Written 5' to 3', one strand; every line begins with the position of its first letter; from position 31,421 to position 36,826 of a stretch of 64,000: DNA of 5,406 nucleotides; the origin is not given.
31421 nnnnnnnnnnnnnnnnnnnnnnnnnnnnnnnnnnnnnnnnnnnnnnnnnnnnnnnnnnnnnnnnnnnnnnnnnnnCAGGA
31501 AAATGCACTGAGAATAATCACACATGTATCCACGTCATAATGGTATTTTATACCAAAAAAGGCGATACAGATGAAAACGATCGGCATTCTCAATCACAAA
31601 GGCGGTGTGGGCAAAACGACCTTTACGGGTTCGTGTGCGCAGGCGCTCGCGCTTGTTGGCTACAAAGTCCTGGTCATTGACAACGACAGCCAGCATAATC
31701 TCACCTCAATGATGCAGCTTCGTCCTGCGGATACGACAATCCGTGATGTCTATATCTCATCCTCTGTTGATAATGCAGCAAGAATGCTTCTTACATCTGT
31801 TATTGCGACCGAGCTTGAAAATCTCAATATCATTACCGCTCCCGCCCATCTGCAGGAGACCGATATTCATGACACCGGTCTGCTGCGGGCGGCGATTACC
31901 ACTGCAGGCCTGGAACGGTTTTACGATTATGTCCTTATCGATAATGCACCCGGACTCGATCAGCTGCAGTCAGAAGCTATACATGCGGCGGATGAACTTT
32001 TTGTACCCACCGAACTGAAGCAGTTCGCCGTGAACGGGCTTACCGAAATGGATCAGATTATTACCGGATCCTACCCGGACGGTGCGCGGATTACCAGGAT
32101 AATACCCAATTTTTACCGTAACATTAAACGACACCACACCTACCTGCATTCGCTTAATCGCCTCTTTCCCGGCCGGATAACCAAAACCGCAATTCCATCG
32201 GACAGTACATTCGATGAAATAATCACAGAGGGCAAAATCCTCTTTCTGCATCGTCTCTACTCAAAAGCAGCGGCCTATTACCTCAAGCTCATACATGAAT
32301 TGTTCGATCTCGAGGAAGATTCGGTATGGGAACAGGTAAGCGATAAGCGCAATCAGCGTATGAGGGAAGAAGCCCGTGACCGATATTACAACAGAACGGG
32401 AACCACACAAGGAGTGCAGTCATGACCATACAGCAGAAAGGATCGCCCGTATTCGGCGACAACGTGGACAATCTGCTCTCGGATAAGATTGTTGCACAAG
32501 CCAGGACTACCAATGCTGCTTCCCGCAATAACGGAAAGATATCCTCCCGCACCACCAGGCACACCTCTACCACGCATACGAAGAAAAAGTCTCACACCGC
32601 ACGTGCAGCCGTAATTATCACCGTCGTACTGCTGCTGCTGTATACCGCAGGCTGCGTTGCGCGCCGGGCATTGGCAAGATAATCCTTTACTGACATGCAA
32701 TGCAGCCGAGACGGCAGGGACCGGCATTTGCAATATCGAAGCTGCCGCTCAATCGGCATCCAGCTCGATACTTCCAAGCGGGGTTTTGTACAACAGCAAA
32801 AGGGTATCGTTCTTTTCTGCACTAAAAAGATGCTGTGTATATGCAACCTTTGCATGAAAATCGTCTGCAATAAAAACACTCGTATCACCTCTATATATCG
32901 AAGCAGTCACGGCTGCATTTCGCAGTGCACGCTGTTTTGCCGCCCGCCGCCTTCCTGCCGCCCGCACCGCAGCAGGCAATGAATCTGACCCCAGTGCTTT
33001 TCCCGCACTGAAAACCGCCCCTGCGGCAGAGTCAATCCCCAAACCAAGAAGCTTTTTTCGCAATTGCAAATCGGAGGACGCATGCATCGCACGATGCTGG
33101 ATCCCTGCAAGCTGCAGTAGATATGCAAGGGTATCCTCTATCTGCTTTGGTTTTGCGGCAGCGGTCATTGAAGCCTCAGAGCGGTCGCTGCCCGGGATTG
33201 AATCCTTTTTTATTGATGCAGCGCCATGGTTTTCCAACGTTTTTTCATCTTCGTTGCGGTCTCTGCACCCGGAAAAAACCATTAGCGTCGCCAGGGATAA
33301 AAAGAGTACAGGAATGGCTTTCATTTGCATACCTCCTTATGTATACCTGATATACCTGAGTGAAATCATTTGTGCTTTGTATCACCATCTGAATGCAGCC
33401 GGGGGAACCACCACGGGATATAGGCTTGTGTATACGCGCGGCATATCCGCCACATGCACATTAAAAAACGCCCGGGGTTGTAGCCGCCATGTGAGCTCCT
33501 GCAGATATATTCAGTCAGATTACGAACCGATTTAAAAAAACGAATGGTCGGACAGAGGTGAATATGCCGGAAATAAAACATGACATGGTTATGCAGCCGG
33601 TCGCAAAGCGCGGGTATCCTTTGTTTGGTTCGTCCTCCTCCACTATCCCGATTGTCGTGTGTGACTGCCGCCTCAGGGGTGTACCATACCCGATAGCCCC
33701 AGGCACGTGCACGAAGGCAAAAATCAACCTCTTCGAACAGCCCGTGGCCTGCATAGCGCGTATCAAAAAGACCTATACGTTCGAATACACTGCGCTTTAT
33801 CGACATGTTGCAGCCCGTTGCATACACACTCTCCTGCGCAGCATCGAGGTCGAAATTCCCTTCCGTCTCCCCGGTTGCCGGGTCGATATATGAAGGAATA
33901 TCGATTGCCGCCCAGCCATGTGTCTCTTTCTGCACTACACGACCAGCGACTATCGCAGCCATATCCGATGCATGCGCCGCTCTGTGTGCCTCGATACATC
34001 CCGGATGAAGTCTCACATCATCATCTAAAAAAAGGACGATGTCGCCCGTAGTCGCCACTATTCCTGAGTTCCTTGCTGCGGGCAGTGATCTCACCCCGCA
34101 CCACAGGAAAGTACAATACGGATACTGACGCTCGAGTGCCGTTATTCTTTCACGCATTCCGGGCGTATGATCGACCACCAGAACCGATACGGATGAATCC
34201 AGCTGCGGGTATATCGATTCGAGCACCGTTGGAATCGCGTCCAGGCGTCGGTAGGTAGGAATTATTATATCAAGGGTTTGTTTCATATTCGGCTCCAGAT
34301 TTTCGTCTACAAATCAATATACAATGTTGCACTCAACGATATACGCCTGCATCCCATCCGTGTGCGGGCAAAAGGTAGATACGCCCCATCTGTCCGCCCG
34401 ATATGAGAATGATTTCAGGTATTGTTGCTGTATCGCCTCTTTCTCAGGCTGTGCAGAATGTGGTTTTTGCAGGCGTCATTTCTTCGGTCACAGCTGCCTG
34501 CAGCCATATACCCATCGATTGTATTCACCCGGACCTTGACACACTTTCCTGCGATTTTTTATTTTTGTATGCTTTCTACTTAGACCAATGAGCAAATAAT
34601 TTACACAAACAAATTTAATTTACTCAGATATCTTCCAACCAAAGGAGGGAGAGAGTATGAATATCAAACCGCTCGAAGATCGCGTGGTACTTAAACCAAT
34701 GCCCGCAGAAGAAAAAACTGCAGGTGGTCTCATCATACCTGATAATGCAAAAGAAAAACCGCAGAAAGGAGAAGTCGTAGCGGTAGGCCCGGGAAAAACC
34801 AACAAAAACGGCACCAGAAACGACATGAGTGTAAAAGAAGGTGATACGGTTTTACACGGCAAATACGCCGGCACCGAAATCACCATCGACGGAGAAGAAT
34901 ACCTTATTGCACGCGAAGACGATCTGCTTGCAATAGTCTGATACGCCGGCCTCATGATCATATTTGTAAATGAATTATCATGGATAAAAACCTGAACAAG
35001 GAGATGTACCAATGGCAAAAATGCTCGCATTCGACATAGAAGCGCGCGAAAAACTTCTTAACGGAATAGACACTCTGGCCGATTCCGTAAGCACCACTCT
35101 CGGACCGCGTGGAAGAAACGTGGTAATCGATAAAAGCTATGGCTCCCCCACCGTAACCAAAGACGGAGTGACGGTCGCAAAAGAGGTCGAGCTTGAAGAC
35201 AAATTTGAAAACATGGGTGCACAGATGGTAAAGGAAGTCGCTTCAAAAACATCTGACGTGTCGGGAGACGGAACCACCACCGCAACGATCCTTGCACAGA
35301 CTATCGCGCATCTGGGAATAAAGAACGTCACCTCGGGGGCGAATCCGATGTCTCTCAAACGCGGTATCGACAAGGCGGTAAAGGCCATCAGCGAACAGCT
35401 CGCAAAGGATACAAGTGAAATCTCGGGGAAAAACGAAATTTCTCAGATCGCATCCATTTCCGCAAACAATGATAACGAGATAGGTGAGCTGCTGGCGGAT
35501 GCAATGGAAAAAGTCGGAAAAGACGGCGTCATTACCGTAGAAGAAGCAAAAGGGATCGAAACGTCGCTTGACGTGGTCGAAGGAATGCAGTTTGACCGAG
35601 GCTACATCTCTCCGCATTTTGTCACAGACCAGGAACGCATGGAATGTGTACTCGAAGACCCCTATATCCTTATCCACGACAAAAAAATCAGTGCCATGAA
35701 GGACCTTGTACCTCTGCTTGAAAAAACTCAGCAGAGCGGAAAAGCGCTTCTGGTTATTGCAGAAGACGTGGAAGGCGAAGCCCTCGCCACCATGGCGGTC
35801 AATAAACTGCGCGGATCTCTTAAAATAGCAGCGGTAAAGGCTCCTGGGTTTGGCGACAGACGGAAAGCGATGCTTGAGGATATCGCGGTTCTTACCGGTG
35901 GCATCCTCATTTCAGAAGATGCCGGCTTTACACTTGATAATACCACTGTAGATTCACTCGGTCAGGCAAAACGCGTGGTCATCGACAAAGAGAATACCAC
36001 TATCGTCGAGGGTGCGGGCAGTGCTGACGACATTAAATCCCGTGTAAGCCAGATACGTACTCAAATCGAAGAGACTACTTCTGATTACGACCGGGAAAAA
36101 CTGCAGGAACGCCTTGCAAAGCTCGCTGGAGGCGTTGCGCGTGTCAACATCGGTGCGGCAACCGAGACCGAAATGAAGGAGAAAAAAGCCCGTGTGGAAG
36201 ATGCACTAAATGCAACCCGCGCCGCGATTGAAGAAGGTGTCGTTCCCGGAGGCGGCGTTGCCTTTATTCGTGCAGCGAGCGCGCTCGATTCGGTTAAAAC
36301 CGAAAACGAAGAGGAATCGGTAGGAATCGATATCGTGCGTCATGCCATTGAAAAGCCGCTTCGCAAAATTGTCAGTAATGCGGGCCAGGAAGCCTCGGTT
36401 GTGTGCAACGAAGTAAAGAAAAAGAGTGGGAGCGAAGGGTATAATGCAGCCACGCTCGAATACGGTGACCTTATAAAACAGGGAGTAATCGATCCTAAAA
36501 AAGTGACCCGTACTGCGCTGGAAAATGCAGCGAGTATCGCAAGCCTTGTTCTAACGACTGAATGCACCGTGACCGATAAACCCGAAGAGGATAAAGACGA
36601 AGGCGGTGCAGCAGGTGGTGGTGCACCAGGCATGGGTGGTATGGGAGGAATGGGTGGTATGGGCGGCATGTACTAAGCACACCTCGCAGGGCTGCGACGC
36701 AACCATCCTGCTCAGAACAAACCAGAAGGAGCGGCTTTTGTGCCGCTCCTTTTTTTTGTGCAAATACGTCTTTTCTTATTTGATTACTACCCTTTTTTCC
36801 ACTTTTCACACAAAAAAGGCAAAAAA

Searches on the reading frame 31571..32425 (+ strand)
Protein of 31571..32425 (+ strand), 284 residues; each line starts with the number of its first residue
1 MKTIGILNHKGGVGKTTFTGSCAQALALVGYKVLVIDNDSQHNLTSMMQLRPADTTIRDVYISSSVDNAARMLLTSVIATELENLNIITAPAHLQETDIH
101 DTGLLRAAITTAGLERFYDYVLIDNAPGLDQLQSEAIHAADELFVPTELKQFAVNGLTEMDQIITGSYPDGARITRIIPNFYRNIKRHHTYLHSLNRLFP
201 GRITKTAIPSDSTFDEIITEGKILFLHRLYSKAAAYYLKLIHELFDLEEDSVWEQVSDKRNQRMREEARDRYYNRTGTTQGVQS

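Call 58: search_protein_families(library=pfam, proteins=[window:31571-32425:+], max_evalue=0.00001)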
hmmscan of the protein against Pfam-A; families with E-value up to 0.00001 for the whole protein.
window:31571-32425:+ (284 aa): 6 families
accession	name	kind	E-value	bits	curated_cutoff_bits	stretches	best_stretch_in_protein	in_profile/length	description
PF13614.12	AAA_31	-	1.2e-30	107.2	27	1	1-164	1-164/177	AAA domain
PF01656.29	CbiA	-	2.5e-16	60.2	25.4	1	5-222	2-123/125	CobQ/CobB/MinD/ParA nucleotide binding domain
PF02374.21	ArsA_ATPase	-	2e-07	31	24.3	1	7-50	6-49/305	Anion-transporting ATPase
PF10609.15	ParA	-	1.2e-06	28.6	27.1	1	2-59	4-62/246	NUBPL iron-transfer P-loop NTPase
PF09140.17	MipZ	-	4.9e-06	26.5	20.7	0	4-146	3-128/262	ATPase MipZ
PF06564.18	CBP_BcsQ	-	7.6e-06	26.1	21.3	0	1-142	1-140/234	Cellulose biosynthesis protein BcsQ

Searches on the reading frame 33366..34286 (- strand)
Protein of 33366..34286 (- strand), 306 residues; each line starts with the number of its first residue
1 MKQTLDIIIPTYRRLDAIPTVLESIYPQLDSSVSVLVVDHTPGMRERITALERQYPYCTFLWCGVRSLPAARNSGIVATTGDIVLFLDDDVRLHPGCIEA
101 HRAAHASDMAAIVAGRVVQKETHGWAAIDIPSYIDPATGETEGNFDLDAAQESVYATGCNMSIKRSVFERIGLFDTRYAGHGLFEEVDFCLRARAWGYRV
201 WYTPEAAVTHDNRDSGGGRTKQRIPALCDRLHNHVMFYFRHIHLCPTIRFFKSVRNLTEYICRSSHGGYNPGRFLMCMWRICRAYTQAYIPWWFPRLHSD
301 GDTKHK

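Call 58: search_protein_families(library=pfam, proteins=[window:33366-34286:-], max_evalue=0.00001)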
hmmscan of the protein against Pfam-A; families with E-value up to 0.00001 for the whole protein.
window:33366-34286:- (306 aa): 3 families
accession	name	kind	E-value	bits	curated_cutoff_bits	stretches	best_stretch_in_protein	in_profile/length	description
PF00535.33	Glycos_transf_2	-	8.4e-16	58.8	23.3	1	7-171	2-167/168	Glycosyl transferase family 2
PF13641.12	Glyco_tranf_2_3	-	1.5e-11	45.2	27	1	6-223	4-224/230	Glycosyltransferase like family 2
PF13632.12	Glyco_trans_2_3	-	5.6e-07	30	27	1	83-264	1-167/198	Glycosyl transferase family group 2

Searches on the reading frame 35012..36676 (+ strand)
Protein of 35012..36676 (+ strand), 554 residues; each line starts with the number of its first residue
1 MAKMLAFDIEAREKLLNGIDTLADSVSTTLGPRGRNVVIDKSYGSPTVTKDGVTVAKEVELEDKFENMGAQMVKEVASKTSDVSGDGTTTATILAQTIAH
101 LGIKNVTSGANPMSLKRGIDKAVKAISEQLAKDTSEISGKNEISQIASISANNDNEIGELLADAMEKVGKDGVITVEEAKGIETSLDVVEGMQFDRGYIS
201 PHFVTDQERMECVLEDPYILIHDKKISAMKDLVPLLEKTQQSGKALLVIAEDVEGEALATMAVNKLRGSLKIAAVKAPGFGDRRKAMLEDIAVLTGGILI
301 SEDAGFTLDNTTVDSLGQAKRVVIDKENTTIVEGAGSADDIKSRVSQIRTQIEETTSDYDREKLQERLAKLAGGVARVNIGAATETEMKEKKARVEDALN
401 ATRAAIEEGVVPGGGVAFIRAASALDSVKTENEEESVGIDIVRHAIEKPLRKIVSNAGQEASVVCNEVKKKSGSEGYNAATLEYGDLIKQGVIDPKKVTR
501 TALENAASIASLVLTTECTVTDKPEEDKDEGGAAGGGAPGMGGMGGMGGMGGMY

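Call 58: search_protein_families(library=pfam, proteins=[window:35012-36676:+], max_evalue=0.00001)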
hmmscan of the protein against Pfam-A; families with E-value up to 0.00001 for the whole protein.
window:35012-36676:+ (554 aa): 1 family
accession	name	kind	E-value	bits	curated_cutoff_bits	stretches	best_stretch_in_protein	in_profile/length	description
PF00118.29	Cpn60_TCP1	-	5.3e-71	240.2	34.3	1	22-523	1-489/490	TCP-1/cpn60 chaperonin family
